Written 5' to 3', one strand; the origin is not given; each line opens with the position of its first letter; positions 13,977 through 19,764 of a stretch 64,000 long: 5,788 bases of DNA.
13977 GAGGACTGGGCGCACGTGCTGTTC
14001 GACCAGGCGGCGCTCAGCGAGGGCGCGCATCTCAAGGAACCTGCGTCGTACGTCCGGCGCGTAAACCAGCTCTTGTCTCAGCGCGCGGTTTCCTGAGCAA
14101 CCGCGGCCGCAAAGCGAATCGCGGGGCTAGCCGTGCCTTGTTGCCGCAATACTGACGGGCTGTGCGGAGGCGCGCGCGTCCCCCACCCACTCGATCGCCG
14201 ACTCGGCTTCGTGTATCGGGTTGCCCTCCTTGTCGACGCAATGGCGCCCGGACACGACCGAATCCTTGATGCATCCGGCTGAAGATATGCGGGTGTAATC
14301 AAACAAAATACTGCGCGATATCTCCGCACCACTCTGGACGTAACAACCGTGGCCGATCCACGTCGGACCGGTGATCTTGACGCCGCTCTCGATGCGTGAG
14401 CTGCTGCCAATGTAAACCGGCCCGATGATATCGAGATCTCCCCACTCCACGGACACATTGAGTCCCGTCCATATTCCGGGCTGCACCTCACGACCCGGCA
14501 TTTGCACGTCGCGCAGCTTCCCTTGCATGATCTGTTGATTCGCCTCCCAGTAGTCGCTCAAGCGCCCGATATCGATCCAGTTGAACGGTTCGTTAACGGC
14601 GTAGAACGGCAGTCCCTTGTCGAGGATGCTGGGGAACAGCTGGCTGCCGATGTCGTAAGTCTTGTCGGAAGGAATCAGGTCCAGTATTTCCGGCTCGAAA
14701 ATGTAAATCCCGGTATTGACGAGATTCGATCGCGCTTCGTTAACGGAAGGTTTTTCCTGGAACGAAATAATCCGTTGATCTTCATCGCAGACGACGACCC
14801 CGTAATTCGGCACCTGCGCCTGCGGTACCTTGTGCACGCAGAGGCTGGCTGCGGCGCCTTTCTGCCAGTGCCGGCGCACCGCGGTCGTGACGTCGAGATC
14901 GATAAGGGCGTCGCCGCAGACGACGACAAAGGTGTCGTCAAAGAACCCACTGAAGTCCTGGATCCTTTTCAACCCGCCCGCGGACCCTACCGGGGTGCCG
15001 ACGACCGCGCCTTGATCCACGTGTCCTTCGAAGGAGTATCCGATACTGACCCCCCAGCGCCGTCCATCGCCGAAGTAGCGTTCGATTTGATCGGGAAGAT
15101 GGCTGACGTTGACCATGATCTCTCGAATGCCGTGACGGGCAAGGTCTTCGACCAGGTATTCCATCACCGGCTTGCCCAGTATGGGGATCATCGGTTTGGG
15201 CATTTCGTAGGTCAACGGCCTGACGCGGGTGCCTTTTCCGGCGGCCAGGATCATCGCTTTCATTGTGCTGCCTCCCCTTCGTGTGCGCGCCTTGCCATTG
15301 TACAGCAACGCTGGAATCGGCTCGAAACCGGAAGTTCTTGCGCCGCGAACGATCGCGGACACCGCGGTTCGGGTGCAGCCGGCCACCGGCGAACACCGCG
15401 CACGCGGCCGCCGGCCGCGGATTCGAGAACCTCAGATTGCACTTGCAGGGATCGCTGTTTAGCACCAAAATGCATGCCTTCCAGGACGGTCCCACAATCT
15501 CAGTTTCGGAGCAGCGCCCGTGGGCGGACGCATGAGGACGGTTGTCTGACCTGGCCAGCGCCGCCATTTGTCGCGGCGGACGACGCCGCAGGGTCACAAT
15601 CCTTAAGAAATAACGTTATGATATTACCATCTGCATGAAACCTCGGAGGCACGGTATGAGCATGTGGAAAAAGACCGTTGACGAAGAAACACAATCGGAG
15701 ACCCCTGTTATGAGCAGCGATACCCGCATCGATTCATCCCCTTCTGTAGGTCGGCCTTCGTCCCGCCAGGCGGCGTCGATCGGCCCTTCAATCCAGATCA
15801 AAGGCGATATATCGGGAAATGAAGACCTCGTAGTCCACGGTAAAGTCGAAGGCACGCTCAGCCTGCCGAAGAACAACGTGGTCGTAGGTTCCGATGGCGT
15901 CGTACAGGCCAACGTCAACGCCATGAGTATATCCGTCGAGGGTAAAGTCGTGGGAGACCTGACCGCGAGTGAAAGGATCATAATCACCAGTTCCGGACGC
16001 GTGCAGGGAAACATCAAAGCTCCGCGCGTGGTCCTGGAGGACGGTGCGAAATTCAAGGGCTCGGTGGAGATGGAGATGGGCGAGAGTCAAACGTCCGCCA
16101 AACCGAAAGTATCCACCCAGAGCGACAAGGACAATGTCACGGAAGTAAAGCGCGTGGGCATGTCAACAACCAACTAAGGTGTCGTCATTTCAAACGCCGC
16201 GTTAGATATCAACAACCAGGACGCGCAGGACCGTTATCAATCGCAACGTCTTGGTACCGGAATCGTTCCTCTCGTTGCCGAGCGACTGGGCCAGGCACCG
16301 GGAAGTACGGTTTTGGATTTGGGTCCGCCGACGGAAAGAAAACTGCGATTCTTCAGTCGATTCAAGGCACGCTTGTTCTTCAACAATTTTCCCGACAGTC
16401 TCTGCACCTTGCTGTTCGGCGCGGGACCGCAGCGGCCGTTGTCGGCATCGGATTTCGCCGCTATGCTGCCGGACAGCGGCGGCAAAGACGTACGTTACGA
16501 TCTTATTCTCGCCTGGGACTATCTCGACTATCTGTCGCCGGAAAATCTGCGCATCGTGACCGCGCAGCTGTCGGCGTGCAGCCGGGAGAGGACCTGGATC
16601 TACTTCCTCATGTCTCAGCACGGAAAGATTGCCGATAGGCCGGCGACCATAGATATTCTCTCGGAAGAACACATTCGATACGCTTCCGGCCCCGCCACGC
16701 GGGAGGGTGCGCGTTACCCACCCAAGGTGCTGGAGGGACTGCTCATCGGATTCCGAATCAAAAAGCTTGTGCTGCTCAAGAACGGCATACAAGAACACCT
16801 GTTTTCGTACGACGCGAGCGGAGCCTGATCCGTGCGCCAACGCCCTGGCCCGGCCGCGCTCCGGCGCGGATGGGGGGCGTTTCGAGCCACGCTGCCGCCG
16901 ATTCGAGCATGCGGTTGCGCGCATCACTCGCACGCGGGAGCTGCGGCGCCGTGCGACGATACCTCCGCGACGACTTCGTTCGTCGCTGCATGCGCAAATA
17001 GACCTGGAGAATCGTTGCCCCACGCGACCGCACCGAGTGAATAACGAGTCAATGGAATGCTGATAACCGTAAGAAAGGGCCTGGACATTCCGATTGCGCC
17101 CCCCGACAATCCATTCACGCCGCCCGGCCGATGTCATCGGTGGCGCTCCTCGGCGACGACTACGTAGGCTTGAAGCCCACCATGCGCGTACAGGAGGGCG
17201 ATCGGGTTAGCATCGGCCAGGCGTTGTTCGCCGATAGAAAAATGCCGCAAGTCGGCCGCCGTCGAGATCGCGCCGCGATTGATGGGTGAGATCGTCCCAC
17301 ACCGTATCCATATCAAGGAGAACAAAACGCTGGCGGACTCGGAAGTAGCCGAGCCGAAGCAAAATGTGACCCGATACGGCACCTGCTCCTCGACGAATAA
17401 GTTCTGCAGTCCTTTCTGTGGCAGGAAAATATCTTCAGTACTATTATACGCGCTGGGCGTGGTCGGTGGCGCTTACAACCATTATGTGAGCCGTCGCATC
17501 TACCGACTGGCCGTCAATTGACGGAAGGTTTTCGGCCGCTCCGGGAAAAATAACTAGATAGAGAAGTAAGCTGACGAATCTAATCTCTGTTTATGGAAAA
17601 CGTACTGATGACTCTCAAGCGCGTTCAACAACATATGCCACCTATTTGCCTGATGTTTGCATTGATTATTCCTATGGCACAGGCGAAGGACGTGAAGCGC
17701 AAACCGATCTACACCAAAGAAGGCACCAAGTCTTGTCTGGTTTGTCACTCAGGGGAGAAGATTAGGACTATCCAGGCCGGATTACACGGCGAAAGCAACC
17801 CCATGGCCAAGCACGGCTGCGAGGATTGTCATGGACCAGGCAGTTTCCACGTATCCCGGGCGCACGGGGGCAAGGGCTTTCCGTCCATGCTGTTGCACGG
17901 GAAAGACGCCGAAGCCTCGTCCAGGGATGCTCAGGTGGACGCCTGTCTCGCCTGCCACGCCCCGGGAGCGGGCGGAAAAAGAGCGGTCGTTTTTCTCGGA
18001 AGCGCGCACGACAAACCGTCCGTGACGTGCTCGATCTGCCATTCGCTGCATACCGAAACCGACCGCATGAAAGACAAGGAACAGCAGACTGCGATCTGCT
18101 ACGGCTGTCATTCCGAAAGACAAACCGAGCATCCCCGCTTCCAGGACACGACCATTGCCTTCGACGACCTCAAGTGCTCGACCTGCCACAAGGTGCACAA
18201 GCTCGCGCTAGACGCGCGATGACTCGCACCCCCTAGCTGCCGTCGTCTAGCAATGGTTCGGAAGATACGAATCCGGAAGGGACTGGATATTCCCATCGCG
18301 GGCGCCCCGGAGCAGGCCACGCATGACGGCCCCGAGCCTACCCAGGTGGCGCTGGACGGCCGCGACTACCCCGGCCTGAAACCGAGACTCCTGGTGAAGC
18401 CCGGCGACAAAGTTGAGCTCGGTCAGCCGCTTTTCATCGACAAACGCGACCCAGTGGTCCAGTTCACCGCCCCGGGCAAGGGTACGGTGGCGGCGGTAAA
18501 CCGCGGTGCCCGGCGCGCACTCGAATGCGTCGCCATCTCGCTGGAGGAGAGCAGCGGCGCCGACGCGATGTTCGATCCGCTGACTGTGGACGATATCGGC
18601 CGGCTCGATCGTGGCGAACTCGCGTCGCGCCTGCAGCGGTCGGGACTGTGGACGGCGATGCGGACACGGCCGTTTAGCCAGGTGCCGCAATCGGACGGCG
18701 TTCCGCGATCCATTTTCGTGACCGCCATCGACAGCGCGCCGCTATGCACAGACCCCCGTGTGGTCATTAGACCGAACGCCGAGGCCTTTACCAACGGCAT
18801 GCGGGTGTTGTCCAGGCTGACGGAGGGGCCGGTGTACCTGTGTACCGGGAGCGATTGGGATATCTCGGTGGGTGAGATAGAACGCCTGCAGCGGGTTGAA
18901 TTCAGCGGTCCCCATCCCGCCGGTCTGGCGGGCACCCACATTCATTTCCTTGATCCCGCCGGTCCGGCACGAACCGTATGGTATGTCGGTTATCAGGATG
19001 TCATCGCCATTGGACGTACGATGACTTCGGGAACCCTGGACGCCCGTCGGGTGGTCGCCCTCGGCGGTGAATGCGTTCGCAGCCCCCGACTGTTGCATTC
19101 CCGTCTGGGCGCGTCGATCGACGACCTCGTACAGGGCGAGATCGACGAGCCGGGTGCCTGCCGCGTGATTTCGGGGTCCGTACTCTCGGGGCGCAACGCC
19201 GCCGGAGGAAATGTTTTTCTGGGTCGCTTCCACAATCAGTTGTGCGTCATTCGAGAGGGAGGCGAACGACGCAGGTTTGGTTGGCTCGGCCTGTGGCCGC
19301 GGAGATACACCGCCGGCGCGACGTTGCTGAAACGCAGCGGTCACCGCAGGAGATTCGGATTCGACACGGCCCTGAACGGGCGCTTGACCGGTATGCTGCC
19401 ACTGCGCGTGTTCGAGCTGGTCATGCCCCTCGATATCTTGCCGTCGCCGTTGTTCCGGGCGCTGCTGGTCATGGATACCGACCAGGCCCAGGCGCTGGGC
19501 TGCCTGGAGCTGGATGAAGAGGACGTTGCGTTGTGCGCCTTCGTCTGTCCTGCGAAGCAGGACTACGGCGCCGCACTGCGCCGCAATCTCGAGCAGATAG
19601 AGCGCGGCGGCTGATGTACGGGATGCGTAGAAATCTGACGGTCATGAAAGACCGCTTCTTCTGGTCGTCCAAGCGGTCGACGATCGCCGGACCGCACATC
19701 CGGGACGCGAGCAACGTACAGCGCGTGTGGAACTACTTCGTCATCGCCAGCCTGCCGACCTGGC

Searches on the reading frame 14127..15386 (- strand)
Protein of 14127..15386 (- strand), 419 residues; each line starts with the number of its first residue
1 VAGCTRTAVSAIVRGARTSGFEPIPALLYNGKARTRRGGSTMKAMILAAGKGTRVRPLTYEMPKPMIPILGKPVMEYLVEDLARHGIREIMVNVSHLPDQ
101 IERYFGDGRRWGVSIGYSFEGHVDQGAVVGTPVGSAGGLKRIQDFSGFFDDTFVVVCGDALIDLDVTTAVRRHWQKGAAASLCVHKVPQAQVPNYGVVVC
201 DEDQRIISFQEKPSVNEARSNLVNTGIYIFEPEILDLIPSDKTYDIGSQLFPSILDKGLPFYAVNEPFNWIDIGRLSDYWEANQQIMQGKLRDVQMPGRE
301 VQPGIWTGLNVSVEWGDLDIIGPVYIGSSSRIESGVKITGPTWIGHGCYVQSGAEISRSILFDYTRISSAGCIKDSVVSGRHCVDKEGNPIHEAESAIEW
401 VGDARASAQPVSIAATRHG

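Call 76: search_protein_families(library=pfam, proteins=[window:14127-15386:-], max_evalue=0.00001)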
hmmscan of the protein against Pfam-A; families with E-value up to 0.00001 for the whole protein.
window:14127-15386:- (419 aa): 4 families
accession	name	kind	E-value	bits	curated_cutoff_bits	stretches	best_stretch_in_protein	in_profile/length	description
PF00483.29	NTP_transferase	-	4.6e-57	193.9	21.2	1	43-288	1-244/245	Nucleotidyl transferase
PF12804.13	NTP_transf_3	-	5.7e-10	40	27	1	44-105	1-55/160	MobA-like NTP transferase domain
PF25084.1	LbH_EIF2B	-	2e-06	28.2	54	1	322-385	20-82/105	EIF2B subunit epsilon LbH domain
PF00132.30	Hexapep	-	2.2e-06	27.6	27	1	324-357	2-35/36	Bacterial transferase hexapeptide (six repeats)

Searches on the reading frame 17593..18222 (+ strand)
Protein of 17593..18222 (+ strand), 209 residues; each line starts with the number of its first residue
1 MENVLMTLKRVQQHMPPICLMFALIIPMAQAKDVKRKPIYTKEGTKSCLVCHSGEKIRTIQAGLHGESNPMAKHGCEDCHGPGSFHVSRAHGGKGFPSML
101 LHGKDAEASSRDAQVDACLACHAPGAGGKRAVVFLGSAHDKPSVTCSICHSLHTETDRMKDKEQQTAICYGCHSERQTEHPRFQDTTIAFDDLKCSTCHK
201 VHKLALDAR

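Call 55: search_protein_families(library=pfam, proteins=[window:17593-18222:+], max_evalue=0.001)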
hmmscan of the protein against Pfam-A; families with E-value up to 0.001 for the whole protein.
window:17593-18222:+ (209 aa): 5 families
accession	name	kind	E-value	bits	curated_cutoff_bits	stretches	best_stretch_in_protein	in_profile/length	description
PF22678.1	Cytochrom_c_NrfB-like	-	1.2e-11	45.4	27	1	76-164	1-79/89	Cytochrome c-type protein NrfB-like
PF13435.11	Cytochrome_C554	-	8.1e-11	43.2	20.8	0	110-151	43-84/84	Cytochrome c554 and c-prime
PF09699.15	Paired_CXXCH_1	-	3.2e-10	40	20.6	1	146-176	9-39/41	Doubled CXXCH motif (Paired_CXXCH_1)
PF14522.11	Cytochrome_C7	-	4.2e-07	30.1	24.8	0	136-200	5-67/67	Cytochrome c7 and related cytochrome c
PF14537.11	Cytochrom_c3_2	-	9.7e-07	29.6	25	1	139-203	2-68/79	Cytochrome c3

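Call 68: search_protein_families(library=ncbifam, proteins=[window:17593-18222:+], max_evalue=0.001)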
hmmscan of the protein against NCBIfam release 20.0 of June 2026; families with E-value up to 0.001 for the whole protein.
window:17593-18222:+ (209 aa): 9 families
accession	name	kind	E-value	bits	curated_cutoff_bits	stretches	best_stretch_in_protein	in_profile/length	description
TIGR03508.1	decahem_SO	subfamily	1.9e-28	99.6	192.2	1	44-203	1-154/258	DmsE family decaheme c-type cytochrome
NF041028.1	decahem_GSU2203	exception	1.1e-19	70.8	325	1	43-203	34-185/317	GSU2203 family decaheme c-type cytochrome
NF008659.0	PRK11659.1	equivalog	4.4e-14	52.6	184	1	17-181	18-175/188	cytochrome c nitrite reductase pentaheme subunit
TIGR03146.1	cyt_nit_nrfB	equivalog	1.1e-10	42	166.6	1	42-176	8-144/145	cytochrome c nitrite reductase pentaheme subunit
TIGR01905.1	paired_CXXCH_1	subfamily_domain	1.9e-09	37.3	25.2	1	145-176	8-39/41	doubled CXXCH domain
NF049875.1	NetB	exception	1.7e-05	24.7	380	1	30-177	55-199/211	Nrf-like electron transfer protein NetB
NF041198.1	UshA_like_PCGU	equivalog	2.3e-05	23.2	275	1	46-91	443-490/519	UshA-like (seleno)protein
TIGR03507.1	decahem_SO1788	subfamily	0.00065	18.3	209.3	0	142-204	242-307/672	OmcA/MtrC family decaheme c-type cytochrome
NF045722.1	c3_cytochr_TmcA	equivalog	0.00091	19.1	114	1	110-177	52-114/125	acidic tetraheme cytochrome c3 TmcA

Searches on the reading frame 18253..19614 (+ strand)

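Call 55: search_protein_families(library=pfam, proteins=[window:18253-19614:+], max_evalue=0.001)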
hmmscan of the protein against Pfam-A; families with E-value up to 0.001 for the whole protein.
window:18253-19614:+ (453 aa): 3 families
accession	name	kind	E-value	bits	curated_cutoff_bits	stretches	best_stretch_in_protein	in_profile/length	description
PF24836.1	NQRA_2nd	-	3.4e-51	173.6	25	1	119-262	2-145/145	NqrA second alpha/beta domain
PF05896.17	NQRA_N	-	1.4e-32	112.2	25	1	5-97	1-93/94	NqrA N-terminal barrel-sandwich hybrid domain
PF11973.14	NQRA_SLBB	-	4.3e-15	56.4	27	1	267-316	1-49/51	NQRA C-terminal domain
